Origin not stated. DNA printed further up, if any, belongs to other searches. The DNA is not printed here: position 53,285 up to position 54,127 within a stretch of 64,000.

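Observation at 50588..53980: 1130-aa polytopic surface protein combining FG-GAP propeller, FN3, PKD and two CarboxypepD_reg domains separated by TM helices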

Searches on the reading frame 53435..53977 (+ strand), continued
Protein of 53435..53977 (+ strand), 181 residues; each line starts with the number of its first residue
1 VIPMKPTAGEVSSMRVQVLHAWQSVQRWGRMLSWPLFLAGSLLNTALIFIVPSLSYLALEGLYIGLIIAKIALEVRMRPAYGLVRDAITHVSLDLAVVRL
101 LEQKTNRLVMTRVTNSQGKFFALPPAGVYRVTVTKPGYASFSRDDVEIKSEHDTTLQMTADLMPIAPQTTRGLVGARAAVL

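Call 72: search_protein_families(library=pfam, proteins=[P0164, P0159, P0183, P0206, P0225], max_evalue=1)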
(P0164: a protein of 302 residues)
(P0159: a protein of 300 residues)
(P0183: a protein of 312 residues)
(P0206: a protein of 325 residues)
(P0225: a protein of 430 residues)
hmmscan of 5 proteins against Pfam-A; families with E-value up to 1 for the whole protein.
P0164 (302 aa): 14 families
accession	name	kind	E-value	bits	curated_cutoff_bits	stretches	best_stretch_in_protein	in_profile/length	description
PF13620.12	CarboxypepD_reg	-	2.9e-21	76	32.3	2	217-290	5-77/82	Carboxypeptidase regulatory-like domain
PF13715.12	CarbopepD_reg_2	-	1.1e-09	38.6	32.2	2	40-99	2-58/88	CarboxypepD_reg-like domain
PF11974.14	bMG3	-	3.2e-07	30.7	34.9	2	44-78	20-54/103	Bacterial alpha-2-macroglobulin MG3 domain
PF17210.9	SdrD_B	-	8.4e-06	26.4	29.7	1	50-97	22-71/112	SdrD B-like domain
PF17802.7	SpaA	-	2.1e-05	25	23.1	2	47-90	11-57/91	Prealbumin-like fold domain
PF07550.17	Shr-like_HID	-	0.00079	20.3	22.3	1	79-100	54-76/82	Heme-binding protein Shr-like, Hb-interacting domain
PF08400.16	phage_tail_N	-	0.001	19.5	26.6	1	218-286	9-81/134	Prophage tail fibre N-terminal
PF08308.17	PEGA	-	0.0028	18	20.8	0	260-277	34-51/71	PEGA domain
PF23194.1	NOMO_5th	-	0.0072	17.1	27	0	235-269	24-58/89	NOMO fifth transthyretin-like domain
PF07210.18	DUF1416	-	0.012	16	23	1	208-267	12-72/97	Protein of unknown function (DUF1416)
PF01060.29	TTR-52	-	0.04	15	24.9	0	49-79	8-42/79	Transthyretin-like family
PF23374.1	Fn3_arc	-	0.047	14.2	28.9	0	218-271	27-73/78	Archaeal fibronectin-III type-like domain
PF22902.2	NOMO1-like_9th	-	0.094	13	27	0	48-79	9-41/75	BOS complex subunit NOMO1-like, beta sandwich domain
PF17936.7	Big_6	-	0.17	12.6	27.6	0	51-79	21-49/83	Bacterial Ig domain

P0159 (300 aa): 9 families
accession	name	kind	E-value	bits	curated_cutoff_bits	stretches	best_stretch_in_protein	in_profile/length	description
PF13620.12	CarboxypepD_reg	-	8.4e-21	74.6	32.3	2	39-95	3-59/82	Carboxypeptidase regulatory-like domain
PF13715.12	CarbopepD_reg_2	-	2.5e-09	37.5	32.2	2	39-95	2-55/88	CarboxypepD_reg-like domain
PF23374.1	Fn3_arc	-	1.3e-05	25.6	28.9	2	42-93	27-72/78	Archaeal fibronectin-III type-like domain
PF11974.14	bMG3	-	2.4e-05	24.7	34.9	1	42-78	19-55/103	Bacterial alpha-2-macroglobulin MG3 domain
PF22902.2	NOMO1-like_9th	-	0.00021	21.5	27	1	226-268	17-61/75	BOS complex subunit NOMO1-like, beta sandwich domain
PF17210.9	SdrD_B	-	0.008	16.8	29.7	1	49-94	22-68/112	SdrD B-like domain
PF00293.34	NUDIX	-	0.049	14.1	21.1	0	53-87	5-39/134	NUDIX domain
PF10670.15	DUF4198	-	0.074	13.6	34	0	36-92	145-197/209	Domain of unknown function (DUF4198)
PF23194.1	NOMO_5th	-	0.11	13.3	27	0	53-91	18-57/89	NOMO fifth transthyretin-like domain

P0183 (312 aa): 9 families
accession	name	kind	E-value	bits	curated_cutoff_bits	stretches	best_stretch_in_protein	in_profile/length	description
PF13620.12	CarboxypepD_reg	-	2.4e-19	69.9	32.3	2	217-292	4-78/82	Carboxypeptidase regulatory-like domain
PF13715.12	CarbopepD_reg_2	-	4.5e-09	36.7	32.2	2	47-102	3-55/88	CarboxypepD_reg-like domain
PF07210.18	DUF1416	-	0.00055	20.2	23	1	208-274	14-78/97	Protein of unknown function (DUF1416)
PF17802.7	SpaA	-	0.0011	19.5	23.1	1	220-284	8-77/91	Prealbumin-like fold domain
PF17210.9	SdrD_B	-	0.011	16.3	29.7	1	223-274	19-71/112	SdrD B-like domain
PF06427.17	UDP-g_GGTase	-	0.028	14.9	26.2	1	217-278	2-64/108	UDP-glucose:Glycoprotein Glucosyltransferase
PF23374.1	Fn3_arc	-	0.029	14.9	28.9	0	49-99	27-71/78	Archaeal fibronectin-III type-like domain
PF23194.1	NOMO_5th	-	0.03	15.2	27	0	232-269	20-57/89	NOMO fifth transthyretin-like domain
PF08400.16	phage_tail_N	-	0.12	12.9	26.6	1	223-284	12-78/134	Prophage tail fibre N-terminal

P0206 (325 aa): 10 families
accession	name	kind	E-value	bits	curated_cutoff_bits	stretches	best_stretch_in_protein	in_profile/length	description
PF13620.12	CarboxypepD_reg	-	1.6e-19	70.5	32.3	2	56-115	4-63/82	Carboxypeptidase regulatory-like domain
PF13715.12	CarbopepD_reg_2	-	1.1e-05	25.8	32.2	2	56-112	3-56/88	CarboxypepD_reg-like domain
PF07210.18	DUF1416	-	1.1e-05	25.7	23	1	228-283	24-76/97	Protein of unknown function (DUF1416)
PF17802.7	SpaA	-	0.0048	17.5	23.1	1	61-104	10-56/91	Prealbumin-like fold domain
PF17210.9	SdrD_B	-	0.008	16.8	29.7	0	64-119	21-78/112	SdrD B-like domain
PF09430.16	EMC7_beta-sandw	-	0.012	16.2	26.6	1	74-113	13-52/122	ER membrane protein complex subunit 7, beta-sandwich domain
PF23194.1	NOMO_5th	-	0.015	16.2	27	0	72-126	21-74/89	NOMO fifth transthyretin-like domain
PF23374.1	Fn3_arc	-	0.061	13.8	28.9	0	70-113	38-76/78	Archaeal fibronectin-III type-like domain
PF25455.1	Beta-barrel_CAF17_C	-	0.13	12.5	25.7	0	225-258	26-57/70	CAF17, C-terminal beta-barrel domain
PF12866.13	DUF3823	-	0.3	11.8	27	1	56-107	5-60/90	Protein of unknown function (DUF3823) N-terminal domain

P0225 (430 aa): 10 families
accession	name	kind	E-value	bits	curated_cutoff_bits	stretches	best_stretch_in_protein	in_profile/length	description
PF13620.12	CarboxypepD_reg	-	1.3e-21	77.2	32.3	2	164-226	4-66/82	Carboxypeptidase regulatory-like domain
PF13715.12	CarbopepD_reg_2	-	4.6e-09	36.6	32.2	2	164-222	3-58/88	CarboxypepD_reg-like domain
PF23374.1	Fn3_arc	-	3.3e-06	27.5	28.9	1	165-217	26-72/78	Archaeal fibronectin-III type-like domain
PF17802.7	SpaA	-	0.00014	22.4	23.1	1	167-213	8-57/91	Prealbumin-like fold domain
PF07210.18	DUF1416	-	0.0011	19.3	23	1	164-218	24-76/97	Protein of unknown function (DUF1416)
PF23194.1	NOMO_5th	-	0.0057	17.5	27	1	175-214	16-56/89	NOMO fifth transthyretin-like domain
PF18067.7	Lipase_C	-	0.025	15.7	27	1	186-224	37-77/96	Lipase C-terminal domain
PF11974.14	bMG3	-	0.027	14.9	34.9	1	170-201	23-54/103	Bacterial alpha-2-macroglobulin MG3 domain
PF17210.9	SdrD_B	-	0.11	13.1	29.7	0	170-218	19-69/112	SdrD B-like domain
PF09430.16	EMC7_beta-sandw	-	0.17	12.5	26.6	0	176-220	8-51/122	ER membrane protein complex subunit 7, beta-sandwich domain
